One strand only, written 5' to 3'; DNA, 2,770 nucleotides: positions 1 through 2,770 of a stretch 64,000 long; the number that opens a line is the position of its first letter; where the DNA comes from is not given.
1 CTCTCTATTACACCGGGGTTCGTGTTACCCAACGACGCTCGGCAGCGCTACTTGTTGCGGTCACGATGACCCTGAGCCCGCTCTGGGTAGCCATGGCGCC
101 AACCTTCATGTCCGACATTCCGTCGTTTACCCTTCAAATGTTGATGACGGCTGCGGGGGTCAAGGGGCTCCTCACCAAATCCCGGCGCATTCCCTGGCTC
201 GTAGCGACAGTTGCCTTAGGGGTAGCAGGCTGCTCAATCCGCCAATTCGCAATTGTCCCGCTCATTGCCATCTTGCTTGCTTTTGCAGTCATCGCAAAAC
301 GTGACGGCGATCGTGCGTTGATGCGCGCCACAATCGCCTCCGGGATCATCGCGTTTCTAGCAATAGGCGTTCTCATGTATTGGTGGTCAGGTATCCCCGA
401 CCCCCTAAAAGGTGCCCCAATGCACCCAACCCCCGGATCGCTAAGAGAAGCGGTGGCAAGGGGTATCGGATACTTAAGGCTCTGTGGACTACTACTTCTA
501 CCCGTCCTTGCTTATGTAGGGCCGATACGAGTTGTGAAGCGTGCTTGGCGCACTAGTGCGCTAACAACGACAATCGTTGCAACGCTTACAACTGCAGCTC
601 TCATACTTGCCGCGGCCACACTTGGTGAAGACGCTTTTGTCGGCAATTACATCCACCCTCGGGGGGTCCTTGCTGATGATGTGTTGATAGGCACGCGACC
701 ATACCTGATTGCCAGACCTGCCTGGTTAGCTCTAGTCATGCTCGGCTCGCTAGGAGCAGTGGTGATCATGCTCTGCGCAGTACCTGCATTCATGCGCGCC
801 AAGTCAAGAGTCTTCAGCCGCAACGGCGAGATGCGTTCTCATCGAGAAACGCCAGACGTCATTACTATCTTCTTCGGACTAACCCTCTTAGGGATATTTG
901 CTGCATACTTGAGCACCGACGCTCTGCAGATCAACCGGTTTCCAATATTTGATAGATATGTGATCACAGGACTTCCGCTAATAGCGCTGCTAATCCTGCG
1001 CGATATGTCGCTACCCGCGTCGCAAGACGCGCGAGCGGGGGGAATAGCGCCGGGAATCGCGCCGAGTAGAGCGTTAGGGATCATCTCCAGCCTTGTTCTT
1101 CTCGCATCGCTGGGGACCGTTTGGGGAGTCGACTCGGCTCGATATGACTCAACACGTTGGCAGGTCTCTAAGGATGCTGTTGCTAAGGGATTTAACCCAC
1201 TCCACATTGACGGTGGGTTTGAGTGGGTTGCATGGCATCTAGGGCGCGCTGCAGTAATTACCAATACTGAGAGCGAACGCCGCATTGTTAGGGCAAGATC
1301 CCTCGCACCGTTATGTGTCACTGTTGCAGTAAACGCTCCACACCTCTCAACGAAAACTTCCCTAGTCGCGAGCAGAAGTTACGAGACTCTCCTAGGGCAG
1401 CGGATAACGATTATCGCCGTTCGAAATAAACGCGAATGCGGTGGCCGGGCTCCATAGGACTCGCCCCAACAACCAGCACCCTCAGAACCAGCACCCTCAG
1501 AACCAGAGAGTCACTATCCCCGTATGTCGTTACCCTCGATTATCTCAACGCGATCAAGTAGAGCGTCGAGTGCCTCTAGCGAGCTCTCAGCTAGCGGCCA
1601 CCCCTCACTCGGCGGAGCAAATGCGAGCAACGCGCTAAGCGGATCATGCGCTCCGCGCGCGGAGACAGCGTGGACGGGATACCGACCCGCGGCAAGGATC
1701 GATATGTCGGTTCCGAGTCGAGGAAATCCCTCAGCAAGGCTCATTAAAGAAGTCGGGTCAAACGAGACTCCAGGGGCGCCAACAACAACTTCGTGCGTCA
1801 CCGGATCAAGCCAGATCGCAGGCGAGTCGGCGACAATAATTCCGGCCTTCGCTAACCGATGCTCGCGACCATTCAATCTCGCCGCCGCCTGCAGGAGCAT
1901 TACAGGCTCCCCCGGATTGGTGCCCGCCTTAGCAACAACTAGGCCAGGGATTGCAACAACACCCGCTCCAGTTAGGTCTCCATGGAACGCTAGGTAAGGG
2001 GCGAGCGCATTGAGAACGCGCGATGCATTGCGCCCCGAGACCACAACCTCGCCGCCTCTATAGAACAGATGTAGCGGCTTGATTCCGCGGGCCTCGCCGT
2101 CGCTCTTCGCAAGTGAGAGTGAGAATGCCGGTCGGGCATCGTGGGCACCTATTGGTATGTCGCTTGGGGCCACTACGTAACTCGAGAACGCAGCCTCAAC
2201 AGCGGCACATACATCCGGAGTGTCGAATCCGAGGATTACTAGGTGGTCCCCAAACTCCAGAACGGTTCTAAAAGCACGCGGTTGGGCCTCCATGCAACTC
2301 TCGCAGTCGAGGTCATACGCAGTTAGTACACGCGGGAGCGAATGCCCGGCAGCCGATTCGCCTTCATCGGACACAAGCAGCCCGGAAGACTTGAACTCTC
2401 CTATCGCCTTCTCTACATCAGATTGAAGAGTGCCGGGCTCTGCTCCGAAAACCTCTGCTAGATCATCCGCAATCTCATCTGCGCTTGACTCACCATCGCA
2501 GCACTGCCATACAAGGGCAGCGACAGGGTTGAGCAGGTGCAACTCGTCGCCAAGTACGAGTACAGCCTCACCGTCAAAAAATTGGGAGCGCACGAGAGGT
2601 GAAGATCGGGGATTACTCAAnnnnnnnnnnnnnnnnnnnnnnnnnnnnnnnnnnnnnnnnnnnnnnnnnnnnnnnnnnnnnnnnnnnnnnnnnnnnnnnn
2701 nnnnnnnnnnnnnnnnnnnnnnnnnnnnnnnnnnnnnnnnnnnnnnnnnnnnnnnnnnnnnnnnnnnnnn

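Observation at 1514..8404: Orphan RiPP-style tailoring kit (2 RREs, HprK-like kinase, nucleotidyltransferase) built into a capsule-export operon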

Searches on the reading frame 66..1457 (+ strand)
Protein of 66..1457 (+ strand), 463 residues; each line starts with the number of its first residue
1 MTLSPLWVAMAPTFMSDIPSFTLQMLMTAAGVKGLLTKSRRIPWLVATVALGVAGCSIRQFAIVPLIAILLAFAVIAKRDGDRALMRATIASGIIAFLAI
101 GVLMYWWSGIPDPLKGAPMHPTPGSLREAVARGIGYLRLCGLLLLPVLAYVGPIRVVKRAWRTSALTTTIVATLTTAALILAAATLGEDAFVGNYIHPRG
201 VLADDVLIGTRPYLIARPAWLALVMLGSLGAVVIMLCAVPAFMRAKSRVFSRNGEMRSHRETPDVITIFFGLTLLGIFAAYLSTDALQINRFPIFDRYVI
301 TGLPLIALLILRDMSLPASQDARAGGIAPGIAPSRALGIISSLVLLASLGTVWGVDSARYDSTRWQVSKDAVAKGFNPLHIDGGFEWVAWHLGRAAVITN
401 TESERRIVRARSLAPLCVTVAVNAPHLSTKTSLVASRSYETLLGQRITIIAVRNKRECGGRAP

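Call 4: search_protein_families(library=pfam, proteins=[window:66-1457:+], max_evalue=0.1)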
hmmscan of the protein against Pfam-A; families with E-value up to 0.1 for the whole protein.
window:66-1457:+ (463 aa): 0 families

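Call 5: search_protein_families(library=ncbifam, proteins=[window:66-1457:+], max_evalue=0.1)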
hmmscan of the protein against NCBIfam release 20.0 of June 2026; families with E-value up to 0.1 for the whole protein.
window:66-1457:+ (463 aa): 1 family
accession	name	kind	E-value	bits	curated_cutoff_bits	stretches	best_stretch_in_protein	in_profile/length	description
TIGR04477.1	sorted_by_XrtN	equivalog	0.065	11.3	250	0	10-105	106-204/822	XrtN system VIT domain-containing protein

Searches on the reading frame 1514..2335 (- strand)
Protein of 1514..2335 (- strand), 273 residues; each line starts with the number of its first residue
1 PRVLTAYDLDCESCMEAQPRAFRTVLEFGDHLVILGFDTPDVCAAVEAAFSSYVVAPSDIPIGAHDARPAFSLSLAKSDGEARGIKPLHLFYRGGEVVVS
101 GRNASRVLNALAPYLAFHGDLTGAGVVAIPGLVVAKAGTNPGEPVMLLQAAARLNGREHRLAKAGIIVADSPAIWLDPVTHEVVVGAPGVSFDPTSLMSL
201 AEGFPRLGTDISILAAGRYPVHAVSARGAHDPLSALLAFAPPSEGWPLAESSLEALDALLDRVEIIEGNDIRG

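Call 88: search_protein_representatives(protein=window:1514-2335:-)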
Query: 273 residues. Proteins with E-value up to 0.001 (for the whole library): 184; up to 1e-10: 21; up to 1e-30: 2. The best 150 are listed.
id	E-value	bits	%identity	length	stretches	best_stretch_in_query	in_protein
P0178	2.4e-145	499.7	84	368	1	2-273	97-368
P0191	5.2e-63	229.7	48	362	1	9-270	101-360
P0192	1.1e-23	100.7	36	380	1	10-263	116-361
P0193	3.3e-23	99.2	39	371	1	4-270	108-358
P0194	3.6e-21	92.5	36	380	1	3-265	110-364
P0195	5.1e-20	88.7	39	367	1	2-262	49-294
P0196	6.2e-20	88.5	38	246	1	44-268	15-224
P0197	4.3e-18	82.4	31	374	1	1-261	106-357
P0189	1.2e-17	81.0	35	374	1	10-264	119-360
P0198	1.2e-17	81.0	33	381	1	10-263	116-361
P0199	4.1e-17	79.2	32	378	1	10-271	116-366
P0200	2.7e-15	73.3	33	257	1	40-230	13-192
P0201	3.0e-14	69.8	33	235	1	28-270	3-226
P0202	1.3e-12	64.4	35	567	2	66-226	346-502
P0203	1.9e-12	63.9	34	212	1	86-267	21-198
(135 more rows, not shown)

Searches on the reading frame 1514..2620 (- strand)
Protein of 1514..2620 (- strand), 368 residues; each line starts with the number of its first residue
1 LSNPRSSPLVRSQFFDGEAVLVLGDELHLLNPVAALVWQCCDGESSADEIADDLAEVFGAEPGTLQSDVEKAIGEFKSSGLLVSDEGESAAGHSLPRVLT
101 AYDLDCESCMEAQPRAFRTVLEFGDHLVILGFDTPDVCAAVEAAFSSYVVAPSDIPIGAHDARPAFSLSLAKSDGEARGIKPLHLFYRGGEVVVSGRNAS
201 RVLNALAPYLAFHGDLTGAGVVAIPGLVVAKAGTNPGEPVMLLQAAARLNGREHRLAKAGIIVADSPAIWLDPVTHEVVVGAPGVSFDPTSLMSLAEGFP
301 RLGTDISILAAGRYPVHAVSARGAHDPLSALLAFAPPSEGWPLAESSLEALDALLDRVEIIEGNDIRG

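Call 4: search_protein_families(library=pfam, proteins=[window:1514-2620:-], max_evalue=0.1)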
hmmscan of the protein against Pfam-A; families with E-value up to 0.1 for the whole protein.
window:1514-2620:- (368 aa): 2 families
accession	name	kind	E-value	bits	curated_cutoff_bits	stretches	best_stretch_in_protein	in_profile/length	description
PF05402.18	PqqD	-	4.6e-13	49.7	23.4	1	25-82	8-67/67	Coenzyme PQQ synthesis protein D (PqqD)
PF21782.3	PKMT_2nd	-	0.0014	19.4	27.8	1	3-61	2-61/98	PKMT, C-terminal winged helix domain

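Call 5: search_protein_families(library=ncbifam, proteins=[window:1514-2620:-], max_evalue=0.1)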
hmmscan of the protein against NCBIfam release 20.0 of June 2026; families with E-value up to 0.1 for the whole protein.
window:1514-2620:- (368 aa): 5 families
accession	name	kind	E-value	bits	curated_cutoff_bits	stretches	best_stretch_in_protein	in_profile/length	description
TIGR03859.1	PQQ_PqqD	equivalog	2e-05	24.3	46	1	20-73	19-71/81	pyrroloquinoline quinone biosynthesis peptide chaperone PqqD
NF033530.1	lasso_PqqD_Strm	exception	0.00056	20.1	70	1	29-81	25-77/78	lasso peptide biosynthesis PqqD family chaperone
NF002535.0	PRK02079.1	equivalog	0.0019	18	101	1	20-72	28-79/92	pyrroloquinoline quinone biosynthesis peptide chaperone PqqD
TIGR04248.1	SCM_PqqD_rel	equivalog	0.0021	18.2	100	1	16-76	13-75/84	SynChlorMet cassette protein ScmD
TIGR04302.1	geo_PqqD_fam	equivalog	0.0028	18.1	100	1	20-82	39-100/102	GeoRSP system PqqD family peptide chaperone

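Call 38: find_homologous_proteins(query=window:1514-2620:-, max_evalue=0.001)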
Query window:1514-2620:- (368 aa): 15 proteins with E <= 0.001 among 8000 candidates.
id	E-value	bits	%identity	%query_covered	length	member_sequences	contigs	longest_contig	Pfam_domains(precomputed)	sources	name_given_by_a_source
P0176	3.4e-231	785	100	98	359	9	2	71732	PF05402.19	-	-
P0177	4.8e-204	696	86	100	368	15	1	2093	PF05402.19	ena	-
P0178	3.2e-198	677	84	100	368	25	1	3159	PF05402.19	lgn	-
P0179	7.6e-195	665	83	100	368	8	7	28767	PF05402.19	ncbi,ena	-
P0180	1.2e-189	648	82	100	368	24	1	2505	PF05402.19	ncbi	-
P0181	4.1e-186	637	82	98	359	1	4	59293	PF05402.19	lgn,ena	-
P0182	2.6e-185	634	81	97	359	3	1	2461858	PF05402.19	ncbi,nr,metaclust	ncbi:Coenzyme PQQ synthesis protein D (PqqD) [Actinobacteria bacterium IMCC26256]|nr:Coenzyme PQQ sy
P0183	2.2e-180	618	80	98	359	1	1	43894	PF05402.19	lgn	-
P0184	1.3e-177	609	78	97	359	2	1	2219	PF05402.19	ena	-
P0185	1.6e-177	608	78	98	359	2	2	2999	PF05402.19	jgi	jgi:hypothetical protein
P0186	2.8e-173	595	74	100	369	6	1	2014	PF05402.19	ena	-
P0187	6.1e-172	590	74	100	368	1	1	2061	PF05402.19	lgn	-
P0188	1.3e-40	158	37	77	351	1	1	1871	PF05402.19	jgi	jgi:hypothetical protein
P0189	2.9e-36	144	34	98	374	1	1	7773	PF05402.19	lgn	-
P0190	9.5e-10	57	44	21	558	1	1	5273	PF05402.19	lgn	-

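Call 42: search_solved_structures(query=A3, max_evalue=10)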
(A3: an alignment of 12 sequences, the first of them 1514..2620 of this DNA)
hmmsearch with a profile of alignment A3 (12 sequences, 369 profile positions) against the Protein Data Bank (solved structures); distinct sequences matched with E-value up to 10: 7.
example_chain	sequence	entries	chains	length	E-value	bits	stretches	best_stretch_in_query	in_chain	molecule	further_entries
3g2b_A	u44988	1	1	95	4.3e-05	26.1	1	20-82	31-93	Coenzyme PQQ synthesis protein D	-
6jx3_B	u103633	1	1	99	0.049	16.1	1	23-81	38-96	TfuB1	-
5v1u_A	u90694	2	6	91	0.06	15.8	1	9-87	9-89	TbiB1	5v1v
6ldz_A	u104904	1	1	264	0.075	15.4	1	110-196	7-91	Probable enoyl-CoA hydratase EchA1 (Enoyl hydrase) (Unsaturated acyl-CoA hydratase) (Croto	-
5kjp_A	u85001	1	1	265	0.077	15.4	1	110-196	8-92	Enoyl-CoA hydratase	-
5sxy_A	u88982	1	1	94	0.15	14.5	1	20-81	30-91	Bifunctional coenzyme PQQ synthesis protein C/D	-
9x8z_B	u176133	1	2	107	1.2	11.5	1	8-85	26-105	PqqD family protein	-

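Call 58: predict_structure(alignment_id=A4)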
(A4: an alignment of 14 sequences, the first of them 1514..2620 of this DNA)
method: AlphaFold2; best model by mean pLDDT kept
length: 368 residues; sequences in the alignment: 14
mean_pLDDT: 45.3   pTM: 0.35
mean pLDDT of the five models: 45.3, 42.9, 41.6, 38.9, 35.7
residues with pLDDT >= 90: 0; 70-90: 24; 50-70: 99; < 50: 245
segments of 3 or more residues with pLDDT < 50: 1-45, 57-59, 75-116, 161-219, 246-252, 266-268, 282-307, 323-351, 353-368
pLDDT, mean of each block of 10 residues (from residue 1): 30 33 34 30 48 52 67 50 32 24 30 46 50 51 54 65 39 29 28 33 40 42 60 74 52 53 57 70 39 35 43 71 47 38 43 46 38
secondary structure, 60 per line:
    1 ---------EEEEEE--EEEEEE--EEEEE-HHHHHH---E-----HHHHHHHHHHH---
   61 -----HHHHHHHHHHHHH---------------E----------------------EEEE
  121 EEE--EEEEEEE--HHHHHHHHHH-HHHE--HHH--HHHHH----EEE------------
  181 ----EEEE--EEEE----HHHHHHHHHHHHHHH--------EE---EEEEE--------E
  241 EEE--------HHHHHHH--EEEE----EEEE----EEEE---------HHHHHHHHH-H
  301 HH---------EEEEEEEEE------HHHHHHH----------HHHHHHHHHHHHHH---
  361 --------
elements in order: E10-15 E18-23 E26-30 H32-37 H47-57 H66-78 E117-123 E126-132 H135-144 H157-161 E166-168 E185-188 E191-194 H199-213 E227-231 E240-243 H252-258 E261-264 E269-272 E277-280 H290-298 E312-320 H327-333 H344-357

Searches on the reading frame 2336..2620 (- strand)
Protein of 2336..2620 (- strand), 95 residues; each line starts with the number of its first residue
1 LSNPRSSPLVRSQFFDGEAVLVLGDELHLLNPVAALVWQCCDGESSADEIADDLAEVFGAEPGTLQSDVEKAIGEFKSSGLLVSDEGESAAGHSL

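Call 79: search_solved_structures(query=window:2336-2620:-, max_evalue=10, show_alignments=5)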
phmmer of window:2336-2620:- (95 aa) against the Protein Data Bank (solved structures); distinct sequences matched with E-value up to 10: 2.
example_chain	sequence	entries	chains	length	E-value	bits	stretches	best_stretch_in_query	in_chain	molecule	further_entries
5sxy_A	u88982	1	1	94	0.19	15.4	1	18-71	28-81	Bifunctional coenzyme PQQ synthesis protein C/D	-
3g2b_A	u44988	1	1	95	0.2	15.4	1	20-71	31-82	Coenzyme PQQ synthesis protein D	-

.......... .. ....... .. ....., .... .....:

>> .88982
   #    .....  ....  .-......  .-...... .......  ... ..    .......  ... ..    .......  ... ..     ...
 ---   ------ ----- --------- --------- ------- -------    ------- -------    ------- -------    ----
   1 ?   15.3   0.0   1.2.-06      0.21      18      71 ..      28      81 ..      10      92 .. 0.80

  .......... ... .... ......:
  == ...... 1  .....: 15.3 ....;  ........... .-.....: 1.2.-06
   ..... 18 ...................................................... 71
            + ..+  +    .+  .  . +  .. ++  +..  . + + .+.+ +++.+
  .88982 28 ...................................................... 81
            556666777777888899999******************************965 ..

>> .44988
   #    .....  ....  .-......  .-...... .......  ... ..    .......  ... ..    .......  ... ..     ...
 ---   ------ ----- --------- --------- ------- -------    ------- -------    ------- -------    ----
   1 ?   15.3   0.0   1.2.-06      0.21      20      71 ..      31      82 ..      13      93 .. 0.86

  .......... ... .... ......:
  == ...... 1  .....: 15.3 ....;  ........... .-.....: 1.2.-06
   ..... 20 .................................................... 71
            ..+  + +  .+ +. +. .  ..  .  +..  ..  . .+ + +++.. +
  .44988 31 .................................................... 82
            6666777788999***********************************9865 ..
